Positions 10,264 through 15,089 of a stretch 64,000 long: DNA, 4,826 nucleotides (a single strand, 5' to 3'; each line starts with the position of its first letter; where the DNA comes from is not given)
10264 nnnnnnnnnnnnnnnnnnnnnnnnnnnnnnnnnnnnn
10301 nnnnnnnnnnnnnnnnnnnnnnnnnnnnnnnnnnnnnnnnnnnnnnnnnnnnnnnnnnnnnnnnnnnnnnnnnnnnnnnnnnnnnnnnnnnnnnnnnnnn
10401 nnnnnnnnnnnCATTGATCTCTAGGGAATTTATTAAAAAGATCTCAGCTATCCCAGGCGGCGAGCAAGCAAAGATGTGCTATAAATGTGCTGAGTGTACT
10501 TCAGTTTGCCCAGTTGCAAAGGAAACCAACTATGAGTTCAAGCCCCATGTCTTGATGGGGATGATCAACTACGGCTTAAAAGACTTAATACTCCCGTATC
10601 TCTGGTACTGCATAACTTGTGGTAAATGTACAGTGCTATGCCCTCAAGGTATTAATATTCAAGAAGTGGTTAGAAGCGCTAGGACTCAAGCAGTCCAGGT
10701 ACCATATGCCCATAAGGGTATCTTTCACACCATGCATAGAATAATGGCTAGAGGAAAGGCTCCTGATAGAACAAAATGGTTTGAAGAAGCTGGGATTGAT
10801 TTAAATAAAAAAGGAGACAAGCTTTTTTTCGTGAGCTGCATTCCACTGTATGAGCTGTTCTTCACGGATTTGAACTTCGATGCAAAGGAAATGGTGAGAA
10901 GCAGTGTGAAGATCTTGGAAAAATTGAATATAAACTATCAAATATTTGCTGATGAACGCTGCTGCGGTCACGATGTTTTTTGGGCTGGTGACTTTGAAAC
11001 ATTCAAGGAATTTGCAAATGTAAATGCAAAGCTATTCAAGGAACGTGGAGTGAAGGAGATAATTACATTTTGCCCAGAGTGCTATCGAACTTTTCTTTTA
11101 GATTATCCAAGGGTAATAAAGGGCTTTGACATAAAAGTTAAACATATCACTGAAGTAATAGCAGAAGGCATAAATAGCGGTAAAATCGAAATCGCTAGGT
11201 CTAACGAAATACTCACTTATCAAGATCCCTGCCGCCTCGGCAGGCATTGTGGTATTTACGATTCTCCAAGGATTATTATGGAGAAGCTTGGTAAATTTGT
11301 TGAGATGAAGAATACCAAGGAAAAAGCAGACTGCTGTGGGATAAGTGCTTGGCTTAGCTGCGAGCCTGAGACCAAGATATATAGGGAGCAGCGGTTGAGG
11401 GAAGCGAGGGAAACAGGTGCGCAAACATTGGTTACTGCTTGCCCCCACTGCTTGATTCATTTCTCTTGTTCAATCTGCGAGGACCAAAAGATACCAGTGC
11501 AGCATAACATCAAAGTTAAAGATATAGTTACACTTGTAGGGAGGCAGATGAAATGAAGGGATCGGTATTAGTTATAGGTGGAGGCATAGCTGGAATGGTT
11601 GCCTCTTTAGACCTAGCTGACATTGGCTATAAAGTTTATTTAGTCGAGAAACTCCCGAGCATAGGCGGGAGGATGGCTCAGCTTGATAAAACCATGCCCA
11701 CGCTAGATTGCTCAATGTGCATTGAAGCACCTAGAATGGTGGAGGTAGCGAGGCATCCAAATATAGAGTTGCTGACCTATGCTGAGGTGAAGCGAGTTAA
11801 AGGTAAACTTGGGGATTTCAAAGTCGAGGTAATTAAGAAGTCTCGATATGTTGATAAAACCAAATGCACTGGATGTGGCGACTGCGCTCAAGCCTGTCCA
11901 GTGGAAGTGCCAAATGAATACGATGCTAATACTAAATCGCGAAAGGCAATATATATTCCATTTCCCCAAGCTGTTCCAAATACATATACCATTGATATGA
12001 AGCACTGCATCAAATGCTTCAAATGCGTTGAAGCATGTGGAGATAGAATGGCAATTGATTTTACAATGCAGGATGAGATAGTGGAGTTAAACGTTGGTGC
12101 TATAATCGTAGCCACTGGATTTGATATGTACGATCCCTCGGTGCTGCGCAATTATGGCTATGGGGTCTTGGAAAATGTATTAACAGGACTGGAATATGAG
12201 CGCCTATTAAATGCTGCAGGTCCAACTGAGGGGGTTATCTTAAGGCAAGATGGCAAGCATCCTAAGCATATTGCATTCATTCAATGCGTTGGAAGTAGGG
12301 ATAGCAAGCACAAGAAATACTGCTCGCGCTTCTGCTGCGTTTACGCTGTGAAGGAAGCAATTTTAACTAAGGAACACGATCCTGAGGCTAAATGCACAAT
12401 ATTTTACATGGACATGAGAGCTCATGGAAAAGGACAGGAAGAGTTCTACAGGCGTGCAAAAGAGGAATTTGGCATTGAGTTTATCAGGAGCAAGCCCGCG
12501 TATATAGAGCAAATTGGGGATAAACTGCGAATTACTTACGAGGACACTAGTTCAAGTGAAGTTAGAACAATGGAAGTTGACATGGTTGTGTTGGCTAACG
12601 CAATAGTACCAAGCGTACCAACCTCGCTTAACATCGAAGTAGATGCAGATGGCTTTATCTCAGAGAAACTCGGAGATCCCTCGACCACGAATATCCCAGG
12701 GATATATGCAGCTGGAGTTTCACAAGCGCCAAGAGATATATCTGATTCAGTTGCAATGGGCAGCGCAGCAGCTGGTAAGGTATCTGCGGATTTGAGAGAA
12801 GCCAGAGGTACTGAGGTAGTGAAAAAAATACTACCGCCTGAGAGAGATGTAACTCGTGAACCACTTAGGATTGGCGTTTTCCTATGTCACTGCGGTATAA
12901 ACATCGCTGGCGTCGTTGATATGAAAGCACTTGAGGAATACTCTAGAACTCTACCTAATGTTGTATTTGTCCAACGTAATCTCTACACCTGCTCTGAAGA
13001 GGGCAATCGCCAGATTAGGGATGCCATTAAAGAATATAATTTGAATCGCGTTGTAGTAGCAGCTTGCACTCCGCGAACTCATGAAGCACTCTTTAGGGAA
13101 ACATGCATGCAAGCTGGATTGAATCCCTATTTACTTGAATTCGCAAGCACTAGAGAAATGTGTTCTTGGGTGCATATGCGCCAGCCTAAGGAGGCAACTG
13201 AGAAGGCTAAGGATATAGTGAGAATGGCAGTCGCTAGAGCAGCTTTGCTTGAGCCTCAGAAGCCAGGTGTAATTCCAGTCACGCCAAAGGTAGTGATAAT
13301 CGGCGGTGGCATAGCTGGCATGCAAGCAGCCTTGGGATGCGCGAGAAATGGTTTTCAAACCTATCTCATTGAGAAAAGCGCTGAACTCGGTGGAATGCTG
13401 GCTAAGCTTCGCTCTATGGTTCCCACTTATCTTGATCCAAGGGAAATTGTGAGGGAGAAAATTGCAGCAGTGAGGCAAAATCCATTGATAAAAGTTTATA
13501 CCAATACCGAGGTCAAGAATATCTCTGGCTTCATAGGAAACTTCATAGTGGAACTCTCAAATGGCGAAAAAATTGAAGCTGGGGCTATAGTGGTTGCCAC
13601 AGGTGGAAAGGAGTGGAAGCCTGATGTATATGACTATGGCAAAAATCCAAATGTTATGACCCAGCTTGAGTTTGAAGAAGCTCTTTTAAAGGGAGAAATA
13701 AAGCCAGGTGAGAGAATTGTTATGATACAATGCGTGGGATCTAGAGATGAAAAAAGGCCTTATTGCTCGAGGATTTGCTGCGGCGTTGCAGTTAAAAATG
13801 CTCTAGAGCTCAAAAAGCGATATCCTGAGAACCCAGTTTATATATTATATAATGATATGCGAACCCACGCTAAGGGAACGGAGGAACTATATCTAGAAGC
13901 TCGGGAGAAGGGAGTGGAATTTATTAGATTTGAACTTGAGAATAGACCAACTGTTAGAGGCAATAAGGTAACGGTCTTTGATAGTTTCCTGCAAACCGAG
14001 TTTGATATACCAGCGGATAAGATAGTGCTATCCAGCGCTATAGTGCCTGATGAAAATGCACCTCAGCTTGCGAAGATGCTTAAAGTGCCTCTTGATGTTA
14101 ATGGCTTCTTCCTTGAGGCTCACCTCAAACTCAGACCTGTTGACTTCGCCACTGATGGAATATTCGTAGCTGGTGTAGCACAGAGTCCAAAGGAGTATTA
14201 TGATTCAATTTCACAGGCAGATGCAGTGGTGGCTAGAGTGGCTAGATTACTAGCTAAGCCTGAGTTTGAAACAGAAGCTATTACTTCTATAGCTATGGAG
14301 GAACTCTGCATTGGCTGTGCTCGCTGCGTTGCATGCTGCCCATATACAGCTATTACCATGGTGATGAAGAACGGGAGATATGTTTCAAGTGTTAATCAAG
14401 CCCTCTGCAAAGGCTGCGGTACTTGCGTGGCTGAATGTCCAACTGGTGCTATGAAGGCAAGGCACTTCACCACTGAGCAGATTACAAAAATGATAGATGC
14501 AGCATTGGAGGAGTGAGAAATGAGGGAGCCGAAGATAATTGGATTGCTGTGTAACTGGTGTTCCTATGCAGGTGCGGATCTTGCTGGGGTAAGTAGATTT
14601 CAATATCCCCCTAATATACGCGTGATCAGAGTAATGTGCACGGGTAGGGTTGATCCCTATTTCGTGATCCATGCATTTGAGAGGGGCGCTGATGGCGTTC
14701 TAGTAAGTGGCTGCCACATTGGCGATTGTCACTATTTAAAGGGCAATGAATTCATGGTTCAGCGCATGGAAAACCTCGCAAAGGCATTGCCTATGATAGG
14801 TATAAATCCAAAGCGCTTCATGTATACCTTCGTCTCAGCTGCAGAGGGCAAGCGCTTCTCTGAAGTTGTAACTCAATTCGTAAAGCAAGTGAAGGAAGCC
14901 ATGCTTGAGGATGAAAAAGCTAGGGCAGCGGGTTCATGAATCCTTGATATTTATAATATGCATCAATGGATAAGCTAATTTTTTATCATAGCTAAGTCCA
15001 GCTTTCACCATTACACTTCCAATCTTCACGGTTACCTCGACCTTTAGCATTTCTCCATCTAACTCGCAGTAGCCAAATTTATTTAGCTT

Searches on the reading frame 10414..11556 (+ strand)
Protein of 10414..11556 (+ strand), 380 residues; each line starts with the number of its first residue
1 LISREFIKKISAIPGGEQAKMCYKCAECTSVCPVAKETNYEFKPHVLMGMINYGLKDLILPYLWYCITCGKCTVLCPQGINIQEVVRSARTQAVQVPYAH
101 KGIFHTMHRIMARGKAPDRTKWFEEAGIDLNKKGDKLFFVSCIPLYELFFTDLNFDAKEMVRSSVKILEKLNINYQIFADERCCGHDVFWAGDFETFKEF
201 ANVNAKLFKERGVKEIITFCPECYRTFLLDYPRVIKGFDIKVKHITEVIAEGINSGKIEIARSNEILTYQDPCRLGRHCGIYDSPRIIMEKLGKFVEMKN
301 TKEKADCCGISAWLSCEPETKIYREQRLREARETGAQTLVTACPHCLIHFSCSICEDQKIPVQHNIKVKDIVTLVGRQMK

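Call 5: search_protein_families(library=pfam, proteins=[window:10414-11556:+], max_evalue=0.01)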
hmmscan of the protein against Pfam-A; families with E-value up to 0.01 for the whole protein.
window:10414-11556:+ (380 aa): 7 families
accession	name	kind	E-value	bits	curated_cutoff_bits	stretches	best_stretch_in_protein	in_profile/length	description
PF02754.22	CCG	-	3.1e-25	88.5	20.6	2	268-350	2-84/85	Cysteine-rich domain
PF13183.11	Fer4_8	-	4.6e-12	46.7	27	1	19-80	2-68/68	4Fe-4S dicluster domain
PF13187.11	Fer4_9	-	4.3e-08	33.5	27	1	21-79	1-50/52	4Fe-4S dicluster domain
PF13534.11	Fer4_17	-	5.1e-08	33.8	22.2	1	22-81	2-61/61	4Fe-4S dicluster domain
PF12838.12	Fer4_7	-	9.4e-05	23.2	27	0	66-85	2-22/52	4Fe-4S dicluster domain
PF25160.1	LdpA_Fe-S-bd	-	0.0015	18.7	27.6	1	15-36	21-42/49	LdpA Fe-S cluster-binding domain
PF13237.11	Fer4_10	-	0.0017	18.7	25.5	1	19-77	6-53/53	4Fe-4S dicluster domain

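Call 7: search_protein_families(library=ncbifam, proteins=[window:10414-11556:+], max_evalue=0.001)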
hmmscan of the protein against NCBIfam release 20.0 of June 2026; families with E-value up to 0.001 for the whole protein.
window:10414-11556:+ (380 aa): 24 families
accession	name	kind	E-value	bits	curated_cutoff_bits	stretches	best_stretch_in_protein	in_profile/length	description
NF004898.0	PRK06259.1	equivalog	2.1e-39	135.5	385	1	17-376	131-485/488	fumarate reductase (CoM/CoB) subunit TfrB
NF045670.1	quin_L_LdhH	equivalog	8.7e-33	113.5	800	2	155-365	479-701/706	L-lactate dehydrogenase (quinone) large subunit LdhH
NF008369.0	PRK11168.1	equivalog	6.1e-23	81.3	278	2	154-352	178-382/401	anaerobic glycerol-3-phosphate dehydrogenase subunit C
NF045663.1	diclust_near_Sec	equivalog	3e-21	75.2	530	1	19-346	303-614/759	pyridine nucleotide-disulfide oxidoreductase/dicluster-binding protein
NF038018.1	qmoC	equivalog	5.7e-16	58.9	300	1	5-101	4-99/360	quinone-interacting membrane-bound oxidoreductase complex subunit QmoC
TIGR03290.1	CoB_CoM_SS_C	equivalog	6.1e-16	58.7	160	1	20-115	2-97/144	CoB--CoM heterodisulfide reductase subunit C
TIGR03379.1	glycerol3P_GlpC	equivalog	9e-16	57.6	279.9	2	20-93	5-81/397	anaerobic glycerol-3-phosphate dehydrogenase subunit GlpC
NF045796.1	DsrK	equivalog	1.6e-15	56.7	400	1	60-356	114-413/453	sulfate reduction electron transfer complex DsrMKJOP subunit DsrK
NF045711.1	sulf_resp_HmcF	equivalog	3.6e-12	45.8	750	1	189-347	251-422/457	sulfate respiration complex iron-sulfur protein HmcF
NF045724.1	ferredox_TmcB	equivalog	3.9e-12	45.5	735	1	66-347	101-401/430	electron transfer complex ferredoxin TmcB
NF041890.1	hdrC_Methbact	equivalog_domain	1.8e-09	37.5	270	1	18-96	27-104/192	ferredoxin:CoB-CoM heterodisulfide reductase subunit HdrC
NF008434.0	PRK11274.1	equivalog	4.3e-08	32.5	333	1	163-370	188-404/409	glycolate oxidase subunit GlcF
NF041837.1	rnfC_Methano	equivalog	9.5e-08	31.3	650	1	18-92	356-425/438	Rnf electron transport complex subunit RnfC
TIGR03288.1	CoB_CoM_SS_B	equivalog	3e-07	30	345.15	0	162-267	19-125/290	CoB--CoM heterodisulfide reductase subunit B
TIGR01945.1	rnfC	subfamily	8.2e-07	27.9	245.95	1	17-92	360-430/435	RnfABCDGE type electron transport complex subunit C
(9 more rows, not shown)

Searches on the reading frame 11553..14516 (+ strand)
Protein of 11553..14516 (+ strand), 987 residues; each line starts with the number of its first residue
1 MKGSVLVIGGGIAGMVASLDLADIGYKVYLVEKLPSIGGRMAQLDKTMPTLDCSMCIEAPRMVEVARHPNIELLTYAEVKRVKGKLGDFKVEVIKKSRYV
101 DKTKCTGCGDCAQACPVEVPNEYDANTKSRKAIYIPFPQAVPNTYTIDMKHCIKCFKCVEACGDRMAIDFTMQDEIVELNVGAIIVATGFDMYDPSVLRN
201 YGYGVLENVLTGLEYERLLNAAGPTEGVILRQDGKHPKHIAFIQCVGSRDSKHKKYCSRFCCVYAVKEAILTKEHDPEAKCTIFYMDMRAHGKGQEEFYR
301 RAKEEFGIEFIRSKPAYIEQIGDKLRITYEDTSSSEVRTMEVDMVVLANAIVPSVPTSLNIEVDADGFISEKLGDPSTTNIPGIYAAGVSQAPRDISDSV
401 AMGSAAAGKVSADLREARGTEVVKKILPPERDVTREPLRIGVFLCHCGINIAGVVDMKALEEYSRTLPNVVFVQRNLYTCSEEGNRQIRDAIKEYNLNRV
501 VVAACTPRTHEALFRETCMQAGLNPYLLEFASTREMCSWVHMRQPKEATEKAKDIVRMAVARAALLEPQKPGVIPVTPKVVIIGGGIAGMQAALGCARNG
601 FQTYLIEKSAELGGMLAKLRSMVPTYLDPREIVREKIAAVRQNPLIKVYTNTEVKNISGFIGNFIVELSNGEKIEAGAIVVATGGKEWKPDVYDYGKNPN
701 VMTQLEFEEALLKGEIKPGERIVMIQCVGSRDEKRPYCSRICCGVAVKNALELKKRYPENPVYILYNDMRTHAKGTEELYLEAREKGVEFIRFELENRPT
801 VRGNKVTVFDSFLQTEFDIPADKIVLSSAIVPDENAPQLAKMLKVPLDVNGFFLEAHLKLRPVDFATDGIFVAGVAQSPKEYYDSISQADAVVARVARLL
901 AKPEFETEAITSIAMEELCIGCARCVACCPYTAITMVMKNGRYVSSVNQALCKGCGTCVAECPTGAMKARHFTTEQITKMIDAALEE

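Call 5: search_protein_families(library=pfam, proteins=[window:11553-14516:+], max_evalue=0.01)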
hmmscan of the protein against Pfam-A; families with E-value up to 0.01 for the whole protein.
window:11553-14516:+ (987 aa): 28 families (the best 25 are shown)
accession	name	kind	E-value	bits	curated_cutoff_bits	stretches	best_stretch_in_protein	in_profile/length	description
PF07992.20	Pyr_redox_2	-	7.2e-29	101.6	26.1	3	579-720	2-143/291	Pyridine nucleotide-disulphide oxidoreductase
PF12831.13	FAD_oxidored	-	7.3e-19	68.8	27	2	580-622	2-44/416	FAD dependent oxidoreductase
PF00890.30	FAD_binding_2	-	9.7e-15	55.1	20.4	2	580-616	2-38/414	FAD binding domain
PF13450.12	NAD_binding_8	-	1e-14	55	21.9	2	7-44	1-38/68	NAD(P)-binding Rossmann-like domain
PF12837.12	Fer4_6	-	1.8e-14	53.3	25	2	946-966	3-23/24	4Fe-4S binding domain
PF14697.11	Fer4_21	-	7.4e-14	52.1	35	2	916-967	5-57/59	4Fe-4S dicluster domain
PF01266.30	DAO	-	1.1e-13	51.9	27.9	2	579-613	1-35/353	FAD dependent oxidoreductase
PF00037.32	Fer4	-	9.2e-13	47.9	21.1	2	947-967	3-23/24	4Fe-4S binding domain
PF13187.11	Fer4_9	-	1.4e-12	47.8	27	2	919-967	2-52/52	4Fe-4S dicluster domain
PF12838.12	Fer4_7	-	2.8e-12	47.4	27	3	919-966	2-52/52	4Fe-4S dicluster domain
PF03486.20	HI0933_like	-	2.8e-12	47.1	50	2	579-613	2-36/244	HI0933-like protein Rossmann domain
PF01134.28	GIDA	-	3.3e-12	46.6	22.1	2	579-612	1-35/391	Glucose inhibited division protein A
PF13237.11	Fer4_10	-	1.6e-11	44.4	25.5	3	99-162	3-52/53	4Fe-4S dicluster domain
PF13738.12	Pyr_redox_3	-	9.6e-11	41.9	30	1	579-686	166-268/305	Pyridine nucleotide-disulphide oxidoreductase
PF12797.12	Fer4_2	-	1.2e-08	34.7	24.5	2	99-117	4-22/22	4Fe-4S binding domain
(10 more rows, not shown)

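Call 7: search_protein_families(library=ncbifam, proteins=[window:11553-14516:+], max_evalue=0.001)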
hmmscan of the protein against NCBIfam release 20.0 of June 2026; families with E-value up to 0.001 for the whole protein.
window:11553-14516:+ (987 aa): 190 families (the best 25 are shown)
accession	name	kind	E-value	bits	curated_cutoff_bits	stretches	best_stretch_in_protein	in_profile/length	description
NF040770.1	hetero_SS_HdrA2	exception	0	1050.7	1100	3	4-412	141-558/777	CoB-CoM heterodisulfide reductase HdrA2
NF041778.1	hetero_SS_HdrA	equivalog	1.9e-234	780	1400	3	4-413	144-569/771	ferredoxin:CoB-CoM heterodisulfide reductase subunit HdrA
NF041891.1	hdrA_Methbact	equivalog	4.5e-216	719.5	1300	3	3-416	134-558/762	ferredoxin:CoB-CoM heterodisulfide reductase subunit HdrA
NF009410.0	PRK12771.1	subfamily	5.6e-22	78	516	3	576-657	137-215/566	NAD(P)-binding protein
TIGR03997.1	mycofact_OYE_2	equivalog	1e-17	63.8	793.15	2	578-829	380-601/645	mycofactocin system FadH/OYE family oxidoreductase 2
TIGR01292.1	TRX_reduct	equivalog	2.3e-16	59.4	343.45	2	579-690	2-115/300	thioredoxin-disulfide reductase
TIGR03467.1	HpnE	equivalog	6.2e-15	55.4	283.05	2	5-44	1-40/430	hydroxysqualene dehydroxylase HpnE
TIGR01944.1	rnfB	subfamily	1.3e-14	54.2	68.7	1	904-976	100-169/190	RnfABCDGE type electron transport complex subunit B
NF005560.0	PRK07233.1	equivalog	6.3e-14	51.6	252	2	579-620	2-43/435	hypothetical protein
TIGR03140.1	AhpF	equivalog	8.9e-14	50.9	502.9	1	580-688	215-323/515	alkyl hydroperoxide reductase subunit F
NF041087.1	bile_acid_BaiCD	equivalog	1.2e-13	50.1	825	2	578-726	381-510/642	bile acid Fe-S flavoenzyme BaiCD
NF003475.0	PRK05113.1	equivalog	1.7e-13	50.9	203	1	910-973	106-166/190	electron transport complex subunit RsxB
TIGR03197.1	MnmC_Cterm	equivalog_domain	2.3e-13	50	174.2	1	579-613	1-35/400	FAD-dependent 5-carboxymethylaminomethyl-2-thiouridine(34) oxidoreductase MnmC1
TIGR01350.1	lipoamide_DH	equivalog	3.8e-13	48.9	408.8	2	579-615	3-38/461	dihydrolipoyl dehydrogenase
NF009409.0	PRK12770.1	subfamily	5.1e-13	48.8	343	2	334-416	268-352/360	putative glutamate synthase subunit beta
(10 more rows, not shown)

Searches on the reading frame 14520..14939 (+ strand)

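Call 5: search_protein_families(library=pfam, proteins=[window:14520-14939:+], max_evalue=0.01)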
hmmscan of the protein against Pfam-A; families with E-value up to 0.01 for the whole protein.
window:14520-14939:+ (139 aa): 1 family
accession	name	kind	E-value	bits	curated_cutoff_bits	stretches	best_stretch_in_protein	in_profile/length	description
PF02662.21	FlpD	-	4.9e-52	175.6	22.3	1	6-126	1-121/123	Methyl-viologen-reducing hydrogenase, delta subunit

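Call 7: search_protein_families(library=ncbifam, proteins=[window:14520-14939:+], max_evalue=0.001)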
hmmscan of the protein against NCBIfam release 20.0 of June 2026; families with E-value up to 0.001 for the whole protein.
window:14520-14939:+ (139 aa): 4 families
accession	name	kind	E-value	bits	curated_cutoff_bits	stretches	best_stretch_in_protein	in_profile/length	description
NF040770.1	hetero_SS_HdrA2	exception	2.5e-53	181.3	1100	1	3-127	647-771/777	CoB-CoM heterodisulfide reductase HdrA2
NF045873.1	F420_non_VhuD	exception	3.7e-31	108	215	1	3-126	1-124/132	F420-non-reducing hydrogenase iron-sulfur subunit VhuD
NF041891.1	hdrA_Methbact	equivalog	8.3e-14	50.7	1300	1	4-126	644-760/762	ferredoxin:CoB-CoM heterodisulfide reductase subunit HdrA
NF041778.1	hetero_SS_HdrA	equivalog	7.2e-05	20.8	1400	1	5-62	655-712/771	ferredoxin:CoB-CoM heterodisulfide reductase subunit HdrA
